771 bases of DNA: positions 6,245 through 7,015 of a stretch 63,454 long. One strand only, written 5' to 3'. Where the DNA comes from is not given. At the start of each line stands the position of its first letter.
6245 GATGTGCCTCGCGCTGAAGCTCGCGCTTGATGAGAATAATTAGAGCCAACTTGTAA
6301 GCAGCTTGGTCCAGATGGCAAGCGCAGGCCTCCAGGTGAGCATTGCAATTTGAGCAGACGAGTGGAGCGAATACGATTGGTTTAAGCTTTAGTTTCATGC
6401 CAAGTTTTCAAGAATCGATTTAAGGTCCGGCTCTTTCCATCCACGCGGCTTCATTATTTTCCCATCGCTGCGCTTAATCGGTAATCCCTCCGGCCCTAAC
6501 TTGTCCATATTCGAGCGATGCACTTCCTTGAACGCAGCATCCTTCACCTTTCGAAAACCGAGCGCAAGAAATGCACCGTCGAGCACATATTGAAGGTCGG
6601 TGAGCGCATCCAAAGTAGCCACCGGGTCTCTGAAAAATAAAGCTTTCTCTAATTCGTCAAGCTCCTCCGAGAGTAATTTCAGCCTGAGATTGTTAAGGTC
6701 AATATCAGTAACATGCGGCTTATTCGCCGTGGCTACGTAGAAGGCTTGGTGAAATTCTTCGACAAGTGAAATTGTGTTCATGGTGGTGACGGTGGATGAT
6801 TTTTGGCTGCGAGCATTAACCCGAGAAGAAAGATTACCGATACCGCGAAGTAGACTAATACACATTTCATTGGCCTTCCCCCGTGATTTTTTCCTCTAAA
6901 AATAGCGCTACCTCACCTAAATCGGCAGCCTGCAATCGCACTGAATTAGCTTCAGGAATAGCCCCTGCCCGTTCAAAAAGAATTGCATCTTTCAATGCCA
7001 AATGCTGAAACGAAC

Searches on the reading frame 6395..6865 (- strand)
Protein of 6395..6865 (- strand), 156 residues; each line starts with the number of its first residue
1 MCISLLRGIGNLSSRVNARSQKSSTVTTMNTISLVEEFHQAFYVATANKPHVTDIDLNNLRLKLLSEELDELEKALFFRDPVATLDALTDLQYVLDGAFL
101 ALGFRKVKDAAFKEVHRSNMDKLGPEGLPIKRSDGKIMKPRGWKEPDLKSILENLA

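Call 23: search_protein_families(library=pfam, proteins=[window:6395-6865:-], max_evalue=0.01)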
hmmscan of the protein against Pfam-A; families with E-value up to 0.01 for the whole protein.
window:6395-6865:- (156 aa): 1 family
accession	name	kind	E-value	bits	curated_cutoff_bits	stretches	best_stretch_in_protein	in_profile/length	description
PF01503.22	PRA-PH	-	3.9e-11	43.6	21.3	1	35-119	1-86/86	Phosphoribosyl-ATP pyrophosphohydrolase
